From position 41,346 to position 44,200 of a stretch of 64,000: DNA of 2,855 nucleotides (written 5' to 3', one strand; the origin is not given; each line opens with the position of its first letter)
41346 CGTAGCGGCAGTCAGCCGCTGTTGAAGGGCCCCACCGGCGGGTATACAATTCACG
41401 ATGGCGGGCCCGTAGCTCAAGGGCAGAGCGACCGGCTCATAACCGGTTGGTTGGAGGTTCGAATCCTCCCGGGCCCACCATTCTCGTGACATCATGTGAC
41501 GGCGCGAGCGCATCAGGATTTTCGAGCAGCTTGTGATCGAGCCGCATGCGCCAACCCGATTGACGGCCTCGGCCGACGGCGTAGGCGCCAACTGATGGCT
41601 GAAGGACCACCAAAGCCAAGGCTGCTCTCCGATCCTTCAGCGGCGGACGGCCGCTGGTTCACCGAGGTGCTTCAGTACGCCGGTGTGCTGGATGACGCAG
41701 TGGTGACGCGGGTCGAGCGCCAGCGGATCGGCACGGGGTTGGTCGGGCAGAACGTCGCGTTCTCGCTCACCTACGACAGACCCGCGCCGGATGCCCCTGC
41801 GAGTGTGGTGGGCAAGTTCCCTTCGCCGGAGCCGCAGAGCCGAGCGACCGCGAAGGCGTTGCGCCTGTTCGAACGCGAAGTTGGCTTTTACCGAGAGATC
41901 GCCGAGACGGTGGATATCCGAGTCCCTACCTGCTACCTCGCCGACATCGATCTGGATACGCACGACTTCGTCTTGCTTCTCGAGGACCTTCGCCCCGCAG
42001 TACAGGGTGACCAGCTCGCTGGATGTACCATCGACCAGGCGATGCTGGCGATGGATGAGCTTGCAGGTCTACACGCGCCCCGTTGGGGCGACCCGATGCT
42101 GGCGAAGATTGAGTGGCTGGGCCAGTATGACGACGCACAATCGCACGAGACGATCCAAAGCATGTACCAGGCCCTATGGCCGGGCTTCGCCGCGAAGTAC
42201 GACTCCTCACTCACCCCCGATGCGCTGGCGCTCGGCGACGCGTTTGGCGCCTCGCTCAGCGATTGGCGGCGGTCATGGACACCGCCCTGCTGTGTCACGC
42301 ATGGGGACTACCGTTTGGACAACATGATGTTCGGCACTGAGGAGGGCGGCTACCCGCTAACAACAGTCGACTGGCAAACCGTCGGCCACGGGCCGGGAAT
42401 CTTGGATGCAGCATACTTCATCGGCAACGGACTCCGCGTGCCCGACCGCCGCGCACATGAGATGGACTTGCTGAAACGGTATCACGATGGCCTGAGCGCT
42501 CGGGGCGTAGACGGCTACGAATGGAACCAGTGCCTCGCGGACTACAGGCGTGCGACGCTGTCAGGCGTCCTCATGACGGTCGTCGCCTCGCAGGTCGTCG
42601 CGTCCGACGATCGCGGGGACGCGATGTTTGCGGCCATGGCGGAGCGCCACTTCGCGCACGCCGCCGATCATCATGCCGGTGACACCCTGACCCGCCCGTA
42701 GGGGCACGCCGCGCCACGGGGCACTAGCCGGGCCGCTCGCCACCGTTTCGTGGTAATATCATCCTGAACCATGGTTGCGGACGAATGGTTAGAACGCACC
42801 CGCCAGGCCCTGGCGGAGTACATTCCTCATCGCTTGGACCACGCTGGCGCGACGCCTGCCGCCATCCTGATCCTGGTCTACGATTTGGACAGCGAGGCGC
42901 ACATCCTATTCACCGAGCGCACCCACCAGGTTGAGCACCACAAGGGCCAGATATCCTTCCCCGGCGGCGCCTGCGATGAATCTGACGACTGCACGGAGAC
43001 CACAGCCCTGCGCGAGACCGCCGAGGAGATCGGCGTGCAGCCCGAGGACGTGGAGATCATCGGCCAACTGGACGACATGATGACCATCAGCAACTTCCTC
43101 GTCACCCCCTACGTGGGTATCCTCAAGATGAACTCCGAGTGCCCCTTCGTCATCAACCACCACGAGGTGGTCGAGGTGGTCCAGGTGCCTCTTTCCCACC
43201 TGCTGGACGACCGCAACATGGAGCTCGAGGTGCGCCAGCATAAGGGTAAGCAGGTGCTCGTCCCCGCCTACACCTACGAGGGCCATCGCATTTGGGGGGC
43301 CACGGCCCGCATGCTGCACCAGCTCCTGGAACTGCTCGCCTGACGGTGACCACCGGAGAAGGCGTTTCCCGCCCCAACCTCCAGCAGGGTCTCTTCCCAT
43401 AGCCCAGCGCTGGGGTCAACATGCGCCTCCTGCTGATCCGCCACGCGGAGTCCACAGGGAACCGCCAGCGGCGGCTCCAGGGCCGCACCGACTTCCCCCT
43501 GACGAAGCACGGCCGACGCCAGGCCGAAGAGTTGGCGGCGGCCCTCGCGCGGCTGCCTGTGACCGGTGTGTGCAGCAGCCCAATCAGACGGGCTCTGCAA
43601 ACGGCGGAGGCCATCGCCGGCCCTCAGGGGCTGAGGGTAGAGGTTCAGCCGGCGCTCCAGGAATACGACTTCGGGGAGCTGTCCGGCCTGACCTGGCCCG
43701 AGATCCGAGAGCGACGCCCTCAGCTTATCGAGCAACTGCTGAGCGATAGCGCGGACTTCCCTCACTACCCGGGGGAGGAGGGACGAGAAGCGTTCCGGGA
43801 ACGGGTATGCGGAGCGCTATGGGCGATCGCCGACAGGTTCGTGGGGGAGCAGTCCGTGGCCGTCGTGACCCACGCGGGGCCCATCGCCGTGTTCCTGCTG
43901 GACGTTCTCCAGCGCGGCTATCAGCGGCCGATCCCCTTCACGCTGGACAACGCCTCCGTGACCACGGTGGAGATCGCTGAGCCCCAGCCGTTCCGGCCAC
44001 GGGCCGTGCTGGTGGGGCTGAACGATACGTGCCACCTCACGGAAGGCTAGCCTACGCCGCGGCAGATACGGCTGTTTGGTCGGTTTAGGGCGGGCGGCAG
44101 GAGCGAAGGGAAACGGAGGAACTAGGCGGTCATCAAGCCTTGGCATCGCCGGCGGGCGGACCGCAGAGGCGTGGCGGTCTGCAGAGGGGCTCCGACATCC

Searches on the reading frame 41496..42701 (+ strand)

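Call 84: search_protein_families(library=pfam, proteins=[window:41496-42701:+], max_evalue=0.001)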
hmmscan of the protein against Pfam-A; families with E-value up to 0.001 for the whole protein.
window:41496-42701:+ (401 aa): 3 families
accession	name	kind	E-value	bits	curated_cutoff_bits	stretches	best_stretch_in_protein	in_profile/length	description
PF02958.26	EcKL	-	9.2e-17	61.7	22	2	262-334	212-286/294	Ecdysteroid kinase-like family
PF01636.29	APH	-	3.5e-08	33.9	23.2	1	123-330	35-230/239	Phosphotransferase enzyme family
PF07914.17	DUF1679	-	5.6e-06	25.9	24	1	267-335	270-340/414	Uncharacterized oxidoreductase dhs-27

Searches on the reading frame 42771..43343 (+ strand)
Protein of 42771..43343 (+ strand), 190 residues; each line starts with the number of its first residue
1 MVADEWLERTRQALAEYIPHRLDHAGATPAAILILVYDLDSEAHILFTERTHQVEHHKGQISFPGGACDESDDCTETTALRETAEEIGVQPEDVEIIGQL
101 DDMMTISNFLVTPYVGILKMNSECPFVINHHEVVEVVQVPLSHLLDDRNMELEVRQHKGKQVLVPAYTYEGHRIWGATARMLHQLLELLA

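Call 84: search_protein_families(library=pfam, proteins=[window:42771-43343:+], max_evalue=0.001)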
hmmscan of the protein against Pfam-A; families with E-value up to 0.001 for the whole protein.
window:42771-43343:+ (190 aa): 2 families
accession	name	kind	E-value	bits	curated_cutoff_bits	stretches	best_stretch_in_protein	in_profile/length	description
PF00293.34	NUDIX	-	3.9e-12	46.8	21.1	1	30-102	4-71/134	NUDIX domain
PF22327.2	Nudt16-like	-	0.00068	20.1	27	0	58-96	32-70/161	U8 snoRNA-decapping enzyme-like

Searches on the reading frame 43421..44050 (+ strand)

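Call 84: search_protein_families(library=pfam, proteins=[window:43421-44050:+], max_evalue=0.001)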
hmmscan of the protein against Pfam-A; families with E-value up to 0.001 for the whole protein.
window:43421-44050:+ (209 aa): 1 family
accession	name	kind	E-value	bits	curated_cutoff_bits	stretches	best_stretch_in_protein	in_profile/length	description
PF00300.27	His_Phos_1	-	5e-51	173.6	21.7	1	3-189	1-185/194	Histidine phosphatase superfamily (branch 1)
